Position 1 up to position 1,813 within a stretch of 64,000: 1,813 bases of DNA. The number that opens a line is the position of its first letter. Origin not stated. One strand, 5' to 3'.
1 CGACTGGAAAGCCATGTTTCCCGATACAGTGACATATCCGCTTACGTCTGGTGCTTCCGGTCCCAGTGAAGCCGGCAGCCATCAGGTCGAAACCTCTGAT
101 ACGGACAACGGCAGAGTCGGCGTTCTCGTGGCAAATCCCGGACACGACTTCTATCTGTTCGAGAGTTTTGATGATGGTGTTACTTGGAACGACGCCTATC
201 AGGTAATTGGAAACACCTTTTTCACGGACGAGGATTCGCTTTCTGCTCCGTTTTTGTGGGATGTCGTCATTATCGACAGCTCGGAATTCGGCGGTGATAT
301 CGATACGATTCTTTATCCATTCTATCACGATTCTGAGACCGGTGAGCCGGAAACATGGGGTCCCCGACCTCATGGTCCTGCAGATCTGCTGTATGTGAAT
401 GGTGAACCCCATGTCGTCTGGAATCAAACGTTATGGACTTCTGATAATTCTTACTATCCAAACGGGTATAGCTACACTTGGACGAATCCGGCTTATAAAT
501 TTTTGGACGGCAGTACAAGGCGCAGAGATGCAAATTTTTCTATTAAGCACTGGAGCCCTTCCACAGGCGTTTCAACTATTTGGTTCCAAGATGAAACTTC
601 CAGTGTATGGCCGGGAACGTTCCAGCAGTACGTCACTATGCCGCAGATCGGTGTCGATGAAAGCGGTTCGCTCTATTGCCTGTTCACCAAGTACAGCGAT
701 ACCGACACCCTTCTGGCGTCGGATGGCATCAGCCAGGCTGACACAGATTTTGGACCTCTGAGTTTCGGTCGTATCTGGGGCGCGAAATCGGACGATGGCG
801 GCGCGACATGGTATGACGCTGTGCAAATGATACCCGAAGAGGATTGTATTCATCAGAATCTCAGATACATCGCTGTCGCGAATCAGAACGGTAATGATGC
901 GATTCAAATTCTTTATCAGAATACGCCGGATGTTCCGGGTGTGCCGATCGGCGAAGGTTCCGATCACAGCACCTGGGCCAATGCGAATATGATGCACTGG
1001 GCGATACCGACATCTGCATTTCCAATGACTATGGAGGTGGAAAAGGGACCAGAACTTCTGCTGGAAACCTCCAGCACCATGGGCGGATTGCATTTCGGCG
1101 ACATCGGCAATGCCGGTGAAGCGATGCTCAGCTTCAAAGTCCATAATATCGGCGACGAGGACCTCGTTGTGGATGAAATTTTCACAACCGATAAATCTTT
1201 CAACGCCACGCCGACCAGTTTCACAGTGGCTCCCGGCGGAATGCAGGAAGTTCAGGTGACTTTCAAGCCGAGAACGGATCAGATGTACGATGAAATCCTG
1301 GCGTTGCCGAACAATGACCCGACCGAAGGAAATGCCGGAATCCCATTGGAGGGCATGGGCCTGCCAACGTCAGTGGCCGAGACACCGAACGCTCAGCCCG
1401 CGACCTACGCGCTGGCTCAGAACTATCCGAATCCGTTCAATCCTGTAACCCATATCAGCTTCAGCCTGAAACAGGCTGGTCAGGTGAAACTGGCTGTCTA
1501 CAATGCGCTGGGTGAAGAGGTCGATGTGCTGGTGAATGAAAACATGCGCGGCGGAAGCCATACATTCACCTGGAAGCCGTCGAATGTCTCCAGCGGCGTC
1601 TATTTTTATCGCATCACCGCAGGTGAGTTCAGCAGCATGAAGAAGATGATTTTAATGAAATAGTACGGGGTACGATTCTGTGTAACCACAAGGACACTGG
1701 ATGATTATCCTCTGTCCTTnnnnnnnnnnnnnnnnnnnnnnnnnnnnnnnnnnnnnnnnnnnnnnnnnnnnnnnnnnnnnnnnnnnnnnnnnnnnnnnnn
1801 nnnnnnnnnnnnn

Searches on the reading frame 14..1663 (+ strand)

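Call 50: search_protein_families(library=pfam, max_evalue=0.00001, proteins=[window:14-1663:+])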
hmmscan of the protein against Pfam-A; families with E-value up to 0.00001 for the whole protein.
window:14-1663:+ (549 aa): 3 families
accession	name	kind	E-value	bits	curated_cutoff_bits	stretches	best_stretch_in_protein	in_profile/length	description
PF18962.6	Por_Secre_tail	-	9e-11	42.4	27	1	471-546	2-74/75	Secretion system C-terminal sorting domain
PF22544.2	HYDIN_VesB_CFA65-like_Ig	-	2.2e-08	34.7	25.5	1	361-437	12-89/100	HYDIN/CFA65/VesB-like, Ig-like domain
PF15780.11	ASH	-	1.8e-07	31.7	27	1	346-437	1-94/98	Abnormal spindle-like microcephaly-assoc'd, ASPM-SPD-2-Hydin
